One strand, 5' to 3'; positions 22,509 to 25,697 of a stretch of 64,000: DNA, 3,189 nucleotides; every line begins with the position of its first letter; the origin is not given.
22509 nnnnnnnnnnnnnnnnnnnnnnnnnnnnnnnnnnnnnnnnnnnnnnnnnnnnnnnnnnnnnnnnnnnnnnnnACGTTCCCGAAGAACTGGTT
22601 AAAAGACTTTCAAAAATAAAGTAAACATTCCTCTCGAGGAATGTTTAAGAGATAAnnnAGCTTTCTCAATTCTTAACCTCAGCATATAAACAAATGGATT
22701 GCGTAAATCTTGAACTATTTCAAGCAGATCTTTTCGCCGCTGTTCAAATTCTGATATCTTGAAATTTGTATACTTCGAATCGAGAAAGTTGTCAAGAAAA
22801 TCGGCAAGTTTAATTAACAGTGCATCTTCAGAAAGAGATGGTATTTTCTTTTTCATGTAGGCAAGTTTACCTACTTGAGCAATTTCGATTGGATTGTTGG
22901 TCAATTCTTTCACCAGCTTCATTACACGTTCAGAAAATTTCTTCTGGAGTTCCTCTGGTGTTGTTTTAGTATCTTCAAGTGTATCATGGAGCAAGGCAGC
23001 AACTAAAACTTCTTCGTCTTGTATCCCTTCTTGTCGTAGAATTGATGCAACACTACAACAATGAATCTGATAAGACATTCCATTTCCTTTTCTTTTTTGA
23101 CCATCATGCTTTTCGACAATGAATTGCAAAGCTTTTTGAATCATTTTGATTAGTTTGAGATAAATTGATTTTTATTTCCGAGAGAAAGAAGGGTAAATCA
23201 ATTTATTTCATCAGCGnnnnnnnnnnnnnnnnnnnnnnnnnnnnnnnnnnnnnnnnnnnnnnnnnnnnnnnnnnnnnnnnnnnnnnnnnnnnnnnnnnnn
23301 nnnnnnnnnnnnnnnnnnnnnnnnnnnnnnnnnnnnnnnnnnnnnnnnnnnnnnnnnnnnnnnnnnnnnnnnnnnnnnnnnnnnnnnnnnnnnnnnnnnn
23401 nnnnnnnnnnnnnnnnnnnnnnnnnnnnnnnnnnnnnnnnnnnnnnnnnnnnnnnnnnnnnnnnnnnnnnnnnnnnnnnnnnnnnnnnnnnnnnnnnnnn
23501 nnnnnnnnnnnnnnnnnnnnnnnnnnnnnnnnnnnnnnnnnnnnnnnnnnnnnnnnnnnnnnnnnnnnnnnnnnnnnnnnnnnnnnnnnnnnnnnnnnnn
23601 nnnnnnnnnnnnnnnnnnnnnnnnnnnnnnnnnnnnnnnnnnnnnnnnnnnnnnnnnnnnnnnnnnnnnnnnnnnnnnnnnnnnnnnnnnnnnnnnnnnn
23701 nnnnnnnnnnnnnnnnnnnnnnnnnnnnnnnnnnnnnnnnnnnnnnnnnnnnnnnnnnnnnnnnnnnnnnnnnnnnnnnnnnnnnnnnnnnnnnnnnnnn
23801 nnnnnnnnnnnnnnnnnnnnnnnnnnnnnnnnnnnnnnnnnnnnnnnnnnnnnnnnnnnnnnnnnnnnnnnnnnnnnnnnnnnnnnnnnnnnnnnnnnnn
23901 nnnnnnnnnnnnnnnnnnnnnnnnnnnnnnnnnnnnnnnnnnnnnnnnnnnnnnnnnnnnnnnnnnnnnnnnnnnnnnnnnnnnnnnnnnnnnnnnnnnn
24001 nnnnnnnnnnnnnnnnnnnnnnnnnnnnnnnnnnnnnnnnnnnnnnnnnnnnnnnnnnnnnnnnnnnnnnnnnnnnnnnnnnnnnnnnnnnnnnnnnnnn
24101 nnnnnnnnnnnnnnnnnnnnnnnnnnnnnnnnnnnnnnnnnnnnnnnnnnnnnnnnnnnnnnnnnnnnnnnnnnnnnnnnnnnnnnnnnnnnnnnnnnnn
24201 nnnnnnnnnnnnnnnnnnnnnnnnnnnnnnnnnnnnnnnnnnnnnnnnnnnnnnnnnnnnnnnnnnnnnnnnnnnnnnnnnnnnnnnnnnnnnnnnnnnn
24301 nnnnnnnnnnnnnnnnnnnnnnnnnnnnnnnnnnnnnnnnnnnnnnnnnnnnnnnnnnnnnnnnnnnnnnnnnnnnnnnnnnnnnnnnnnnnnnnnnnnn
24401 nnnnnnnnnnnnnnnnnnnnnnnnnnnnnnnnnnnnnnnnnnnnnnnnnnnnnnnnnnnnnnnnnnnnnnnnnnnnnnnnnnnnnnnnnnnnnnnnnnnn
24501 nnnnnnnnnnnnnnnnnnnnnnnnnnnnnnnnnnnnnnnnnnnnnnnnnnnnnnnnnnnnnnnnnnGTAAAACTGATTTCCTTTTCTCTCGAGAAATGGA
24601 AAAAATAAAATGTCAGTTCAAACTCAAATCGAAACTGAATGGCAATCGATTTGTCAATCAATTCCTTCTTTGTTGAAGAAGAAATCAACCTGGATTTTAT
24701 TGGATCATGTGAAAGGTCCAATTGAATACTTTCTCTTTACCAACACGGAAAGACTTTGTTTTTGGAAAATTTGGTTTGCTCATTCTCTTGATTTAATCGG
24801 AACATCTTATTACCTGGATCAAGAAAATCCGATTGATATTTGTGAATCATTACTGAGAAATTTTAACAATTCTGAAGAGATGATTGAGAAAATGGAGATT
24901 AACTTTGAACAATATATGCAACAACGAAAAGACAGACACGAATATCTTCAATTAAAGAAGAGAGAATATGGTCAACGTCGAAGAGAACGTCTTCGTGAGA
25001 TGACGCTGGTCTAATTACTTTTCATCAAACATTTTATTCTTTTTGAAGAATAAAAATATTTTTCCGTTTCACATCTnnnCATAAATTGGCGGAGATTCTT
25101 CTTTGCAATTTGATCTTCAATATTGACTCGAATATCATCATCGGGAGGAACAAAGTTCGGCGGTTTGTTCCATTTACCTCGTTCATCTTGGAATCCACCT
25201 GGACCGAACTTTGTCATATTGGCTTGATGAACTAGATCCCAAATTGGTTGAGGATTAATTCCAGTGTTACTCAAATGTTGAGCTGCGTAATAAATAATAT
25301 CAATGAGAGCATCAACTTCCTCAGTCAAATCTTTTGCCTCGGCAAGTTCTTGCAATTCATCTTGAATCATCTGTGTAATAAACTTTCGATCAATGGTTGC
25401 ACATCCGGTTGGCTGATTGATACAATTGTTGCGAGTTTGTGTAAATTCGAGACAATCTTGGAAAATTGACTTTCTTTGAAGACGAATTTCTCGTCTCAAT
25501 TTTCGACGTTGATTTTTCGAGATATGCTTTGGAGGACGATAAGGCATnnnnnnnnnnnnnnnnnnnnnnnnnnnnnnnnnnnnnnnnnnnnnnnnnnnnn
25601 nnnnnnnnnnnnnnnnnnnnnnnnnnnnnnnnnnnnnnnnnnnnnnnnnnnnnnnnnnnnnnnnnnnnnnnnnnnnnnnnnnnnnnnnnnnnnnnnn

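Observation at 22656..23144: MESH1/SpoT-type HD hydrolase homolog in a eukaryotic virus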

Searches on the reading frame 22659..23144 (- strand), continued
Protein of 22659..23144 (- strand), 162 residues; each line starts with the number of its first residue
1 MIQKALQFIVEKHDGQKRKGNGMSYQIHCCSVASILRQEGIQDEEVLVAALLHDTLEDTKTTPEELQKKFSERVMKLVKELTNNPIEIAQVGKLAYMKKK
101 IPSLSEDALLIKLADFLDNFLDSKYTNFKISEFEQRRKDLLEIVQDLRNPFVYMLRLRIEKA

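Call 85: find_homologous_proteins(query=A2, max_evalue=1e-10)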
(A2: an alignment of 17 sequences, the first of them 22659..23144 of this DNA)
Query A2 (17 sequences) (162 aa, profile of the alignment): 7216 proteins with E <= 1e-10 among 8000 candidates; the best 120 are listed.
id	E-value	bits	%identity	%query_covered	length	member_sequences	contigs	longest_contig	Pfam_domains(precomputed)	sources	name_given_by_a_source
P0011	6.8e-66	239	50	75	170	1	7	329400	PF13328.13,PF01966.29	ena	-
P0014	3.1e-65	237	46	75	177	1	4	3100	PF13328.13,PF01966.29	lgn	-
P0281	4.8e-65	236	50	75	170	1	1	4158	PF13328.13,PF01966.29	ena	-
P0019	5.0e-65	236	47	75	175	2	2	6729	PF13328.13,PF01966.29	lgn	-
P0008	8.9e-65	235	48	75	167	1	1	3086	PF13328.13,PF01966.29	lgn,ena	-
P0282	5.2e-64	233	47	75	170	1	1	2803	PF13328.13,PF01966.29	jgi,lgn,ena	-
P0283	5.6e-64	233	50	75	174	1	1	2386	PF13328.13,PF01966.29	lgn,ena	-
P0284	7.4e-64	232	49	75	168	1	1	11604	PF13328.13,PF01966.29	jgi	-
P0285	8.7e-64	232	50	75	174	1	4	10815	PF13328.13,PF01966.29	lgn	-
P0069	8.8e-64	232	45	77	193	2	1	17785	PF13328.13,PF01966.29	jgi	jgi:(p)ppGpp synthase/HD superfamily hydrolase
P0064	1.0e-63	232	45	75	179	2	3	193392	PF13328.13,PF01966.29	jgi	jgi:guanosine-3',5'-bis(diphosphate) 3'-pyrophosphohydrolase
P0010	1.8e-63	231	49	77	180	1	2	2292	PF13328.13,PF01966.29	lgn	-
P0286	3.4e-63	230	48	75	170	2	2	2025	PF13328.13,PF01966.29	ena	-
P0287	4.9e-63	230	48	75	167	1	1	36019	PF13328.13,PF01966.29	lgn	-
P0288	6.7e-63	229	47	75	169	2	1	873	PF13328.13,PF01966.29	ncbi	-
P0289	7.9e-63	229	46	76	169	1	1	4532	PF13328.13,PF01966.29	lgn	-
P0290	8.7e-63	229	49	75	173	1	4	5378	PF13328.13,PF01966.29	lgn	-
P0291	1.2e-62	228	48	75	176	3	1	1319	PF13328.13,PF01966.29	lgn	-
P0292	1.3e-62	228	44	75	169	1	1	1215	PF13328.13,PF01966.29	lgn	-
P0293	1.8e-62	228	48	76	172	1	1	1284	PF13328.13,PF01966.29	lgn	-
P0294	1.8e-62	228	50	76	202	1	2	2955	PF13328.13,PF01966.29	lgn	-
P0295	1.9e-62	228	45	75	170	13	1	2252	PF13328.13,PF01966.29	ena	-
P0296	2.3e-62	228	50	76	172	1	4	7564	PF13328.13,PF01966.29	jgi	jgi:(p)ppGpp synthase/HD superfamily hydrolase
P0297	3.6e-62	227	40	83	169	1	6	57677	PF13328.13,PF01966.29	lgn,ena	-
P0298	3.9e-62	227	50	76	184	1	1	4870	PF13328.13,PF01966.29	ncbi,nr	ncbi:MAG TPA: HD domain-containing protein [Methanosarcina sp.]|nr:HD domain-containing protein [Met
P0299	4.5e-62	227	48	75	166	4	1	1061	PF13328.13,PF01966.29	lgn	-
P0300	4.6e-62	227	47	76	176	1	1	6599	PF13328.13,PF01966.29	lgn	-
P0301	5.5e-62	226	49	75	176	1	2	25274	PF13328.13,PF01966.29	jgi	jgi:(p)ppGpp synthase/HD superfamily hydrolase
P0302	5.6e-62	226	45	76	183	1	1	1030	PF13328.13,PF01966.29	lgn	-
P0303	6.9e-62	226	43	75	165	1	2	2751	PF13328.13,PF01966.29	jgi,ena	jgi:(p)ppGpp synthase/HD superfamily hydrolase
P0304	7.1e-62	226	46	76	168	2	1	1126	PF13328.13,PF01966.29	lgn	-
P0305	1.8e-61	225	48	75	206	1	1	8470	PF13328.13,PF01966.29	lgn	-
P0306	1.8e-61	225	44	92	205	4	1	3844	PF13328.13,PF01966.29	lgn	-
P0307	1.9e-61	225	46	75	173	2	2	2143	PF13328.13,PF01966.29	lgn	-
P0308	2.2e-61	224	47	76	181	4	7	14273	PF13328.13,PF01966.29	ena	-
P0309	2.6e-61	224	48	75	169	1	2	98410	PF13328.13,PF01966.29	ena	-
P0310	3.3e-61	224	51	74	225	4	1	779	PF13328.13,PF01966.29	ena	-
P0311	4.0e-61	224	41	85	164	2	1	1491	PF13328.13,PF01966.29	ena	-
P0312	4.0e-61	224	48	75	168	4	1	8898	PF13328.13,PF01966.29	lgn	-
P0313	4.0e-61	224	45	78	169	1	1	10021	PF13328.13,PF01966.29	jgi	jgi:(p)ppGpp synthase/HD superfamily hydrolase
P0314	4.3e-61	223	42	76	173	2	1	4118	PF13328.13,PF01966.29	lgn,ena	-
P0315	5.7e-61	223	51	74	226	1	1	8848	PF13328.13,PF01966.29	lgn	-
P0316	5.9e-61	223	48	75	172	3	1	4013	PF13328.13,PF01966.29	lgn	-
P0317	5.9e-61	223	50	75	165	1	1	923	PF13328.13,PF01966.29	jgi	jgi:(p)ppGpp synthase/HD superfamily hydrolase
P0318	7.3e-61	223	42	92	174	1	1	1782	PF13328.13,PF01966.29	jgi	-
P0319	7.6e-61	223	48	75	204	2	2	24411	PF13328.13,PF01966.29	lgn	-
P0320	9.5e-61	222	48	75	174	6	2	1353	PF13328.13,PF01966.29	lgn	-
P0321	9.7e-61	222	46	76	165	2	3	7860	PF13328.13,PF01966.29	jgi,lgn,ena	-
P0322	1.0e-60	222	42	87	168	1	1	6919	PF13328.13,PF01966.29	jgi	jgi:(p)ppGpp synthase/HD superfamily hydrolase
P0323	1.1e-60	222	46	78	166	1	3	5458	PF13328.13,PF01966.29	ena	-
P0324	1.2e-60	222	46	76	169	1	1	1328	PF13328.13,PF01966.29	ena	-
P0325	1.5e-60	222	46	76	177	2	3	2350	PF13328.13,PF01966.29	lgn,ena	-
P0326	1.6e-60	222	45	91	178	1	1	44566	PF13328.13,PF01966.29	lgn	-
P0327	2.0e-60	221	39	92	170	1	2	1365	PF13328.13,PF01966.29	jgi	jgi:(p)ppGpp synthase/HD superfamily hydrolase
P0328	2.2e-60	221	42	91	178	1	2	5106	PF13328.13,PF01966.29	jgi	jgi:(p)ppGpp synthase/HD superfamily hydrolase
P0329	2.2e-60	221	40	90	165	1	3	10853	PF13328.13,PF01966.29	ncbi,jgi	jgi:(p)ppGpp synthase/HD superfamily hydrolase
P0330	2.4e-60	221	46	76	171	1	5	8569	PF13328.13,PF01966.29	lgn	-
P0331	2.5e-60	221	49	76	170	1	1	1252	PF13328.13,PF01966.29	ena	-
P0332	2.6e-60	221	43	85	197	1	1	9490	PF13328.13,PF01966.29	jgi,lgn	jgi:(p)ppGpp synthase/HD superfamily hydrolase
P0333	2.7e-60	221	42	75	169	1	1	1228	PF13328.13,PF01966.29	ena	-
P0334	3.9e-60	220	50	74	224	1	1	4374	PF13328.13,PF01966.29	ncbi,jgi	jgi:(p)ppGpp synthase/HD superfamily hydrolase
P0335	4.1e-60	220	46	75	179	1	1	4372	PF13328.13,PF01966.29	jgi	jgi:guanosine-3',5'-bis(diphosphate) 3'-pyrophosphohydrolase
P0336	4.1e-60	220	52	75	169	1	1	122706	PF13328.13,PF01966.29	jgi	-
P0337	4.6e-60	220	42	89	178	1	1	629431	PF13328.13,PF01966.29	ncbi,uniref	ncbi:HD domain-containing protein [Paraburkholderia sp. EG287A]|uniref:HD domain-containing protein 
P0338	5.1e-60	220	39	92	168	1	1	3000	PF13328.13,PF01966.29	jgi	jgi:(p)ppGpp synthase/HD superfamily hydrolase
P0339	5.1e-60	220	50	76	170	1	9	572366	PF13328.13,PF01966.29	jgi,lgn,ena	-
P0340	5.2e-60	220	42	76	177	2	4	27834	PF13328.13,PF01966.29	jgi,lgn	jgi:GTP pyrophosphokinase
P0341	5.4e-60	220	46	75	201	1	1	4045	PF13328.13,PF01966.29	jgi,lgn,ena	-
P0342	6.0e-60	220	43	83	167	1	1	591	PF13328.13,PF01966.29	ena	-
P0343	6.8e-60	220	45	76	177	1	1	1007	PF13328.13,PF01966.29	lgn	-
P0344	6.9e-60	220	45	76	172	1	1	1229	PF13328.13,PF01966.29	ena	-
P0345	8.8e-60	219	49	75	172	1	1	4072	PF13328.13,PF01966.29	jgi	jgi:(p)ppGpp synthase/HD superfamily hydrolase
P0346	1.0e-59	219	46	78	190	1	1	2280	PF13328.13,PF01966.29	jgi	-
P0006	1.2e-59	219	52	73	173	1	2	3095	PF13328.13,PF01966.29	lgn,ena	-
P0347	1.3e-59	219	39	92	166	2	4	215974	PF13328.13,PF01966.29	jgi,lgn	-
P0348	1.4e-59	219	41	91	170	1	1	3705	PF13328.13,PF01966.29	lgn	-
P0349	1.4e-59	219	46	75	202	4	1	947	PF13328.13,PF01966.29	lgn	-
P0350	1.9e-59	218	45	76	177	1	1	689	PF13328.13,PF01966.29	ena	-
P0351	2.7e-59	218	44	80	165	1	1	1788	PF13328.13,PF01966.29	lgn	-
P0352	2.7e-59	218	44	92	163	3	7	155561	PF13328.13,PF01966.29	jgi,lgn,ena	-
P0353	2.9e-59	218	44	75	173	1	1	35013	PF13328.13,PF01966.29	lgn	-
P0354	3.1e-59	217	47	76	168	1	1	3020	PF13328.13,PF01966.29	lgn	-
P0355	3.3e-59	217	48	75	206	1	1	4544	PF13328.13,PF01966.29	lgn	-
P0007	3.3e-59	217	51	74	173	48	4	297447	PF13328.13,PF01966.29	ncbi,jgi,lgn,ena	-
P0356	3.5e-59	217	46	76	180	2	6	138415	PF13328.13,PF01966.29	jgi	jgi:(p)ppGpp synthase/HD superfamily hydrolase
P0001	3.5e-59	217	94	100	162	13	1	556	PF13328.13,PF01966.29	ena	-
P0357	3.7e-59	217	44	76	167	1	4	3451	PF13328.13,PF01966.29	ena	-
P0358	3.9e-59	217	48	73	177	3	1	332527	PF13328.13,PF01966.29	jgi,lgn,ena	-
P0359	3.9e-59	217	42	76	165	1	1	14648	PF13328.13,PF01966.29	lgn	-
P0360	3.9e-59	217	42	76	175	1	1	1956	PF13328.13,PF01966.29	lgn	-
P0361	3.9e-59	217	44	76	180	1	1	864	PF13328.13,PF01966.29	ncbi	-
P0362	4.1e-59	217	44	75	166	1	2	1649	PF13328.13,PF01966.29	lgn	-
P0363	4.2e-59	217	43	76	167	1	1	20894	PF13328.13,PF01966.29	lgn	-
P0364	5.0e-59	217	47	73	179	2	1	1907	PF13328.13,PF01966.29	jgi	jgi:GTP pyrophosphokinase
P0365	5.4e-59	217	48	76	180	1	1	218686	PF13328.13,PF01966.29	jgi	jgi:(p)ppGpp synthase/HD superfamily hydrolase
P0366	5.8e-59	216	44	92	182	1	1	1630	PF13328.13,PF01966.29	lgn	-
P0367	7.1e-59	216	48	75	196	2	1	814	PF13328.13,PF01966.29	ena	-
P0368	7.6e-59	216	44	75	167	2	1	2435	PF13328.13,PF01966.29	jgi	jgi:GTP pyrophosphokinase/guanosine-3',5'-bis(diphosphate) 3'-pyrophosphohydrolase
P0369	8.0e-59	216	47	75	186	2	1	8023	PF13328.13,PF01966.29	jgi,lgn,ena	-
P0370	8.6e-59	216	45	83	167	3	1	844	PF13328.13,PF01966.29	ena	-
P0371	8.9e-59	216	44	92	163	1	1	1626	PF13328.13,PF01966.29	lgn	-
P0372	9.6e-59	216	41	91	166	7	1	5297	PF13328.13,PF01966.29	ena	-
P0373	1.0e-58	216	47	76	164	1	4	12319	PF13328.13,PF01966.29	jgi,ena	-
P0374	1.1e-58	216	49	76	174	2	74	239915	PF13328.13,PF01966.29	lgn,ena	-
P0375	1.6e-58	215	42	92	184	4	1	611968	PF13328.13,PF01966.29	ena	-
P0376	1.6e-58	215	41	90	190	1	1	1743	PF13328.13,PF01966.29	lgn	-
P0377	1.6e-58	215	46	76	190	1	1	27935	PF13328.13,PF01966.29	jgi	jgi:(p)ppGpp synthase/HD superfamily hydrolase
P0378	1.8e-58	215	45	73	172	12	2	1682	PF13328.13,PF01966.29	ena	-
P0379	2.1e-58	215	42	89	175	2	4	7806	PF13328.13,PF01966.29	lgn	-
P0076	2.4e-58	215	40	76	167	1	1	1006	PF13328.13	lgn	-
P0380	2.6e-58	214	45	73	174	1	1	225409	PF13328.13,PF01966.29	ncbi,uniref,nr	ncbi:guanosine-3',5'-bis(Diphosphate) 3'-pyrophosphohydrolase [Novimethylophilus kurashikiensis]|uni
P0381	2.8e-58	214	42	91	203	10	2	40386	PF13328.13,PF01966.29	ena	-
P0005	3.0e-58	214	46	82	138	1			PF13328.13,PF01966.29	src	-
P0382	3.2e-58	214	44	75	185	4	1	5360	PF13328.13,PF01966.29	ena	-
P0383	3.4e-58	214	45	75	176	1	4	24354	PF13328.13,PF01966.29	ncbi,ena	-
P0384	5.0e-58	213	44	75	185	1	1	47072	PF13328.13,PF01966.29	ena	-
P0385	5.4e-58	213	38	83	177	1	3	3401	PF13328.13,PF01966.29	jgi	jgi:(p)ppGpp synthase/HD superfamily hydrolase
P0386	5.5e-58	213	45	75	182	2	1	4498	PF13328.13,PF01966.29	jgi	jgi:(p)ppGpp synthase/HD superfamily hydrolase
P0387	5.6e-58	213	44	75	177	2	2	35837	PF13328.13,PF01966.29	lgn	-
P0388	6.6e-58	213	48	76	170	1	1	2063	PF13328.13,PF01966.29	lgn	-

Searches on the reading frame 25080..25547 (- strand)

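Call 4: search_protein_families(library=pfam, proteins=[window:25080-25547:-], max_evalue=0.01)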
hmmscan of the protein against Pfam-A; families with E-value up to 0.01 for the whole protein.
window:25080-25547:- (156 aa): 1 family
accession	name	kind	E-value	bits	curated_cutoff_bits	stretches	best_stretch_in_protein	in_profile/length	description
PF01503.22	PRA-PH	-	2.9e-10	40.8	21.3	1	56-110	29-86/86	Phosphoribosyl-ATP pyrophosphohydrolase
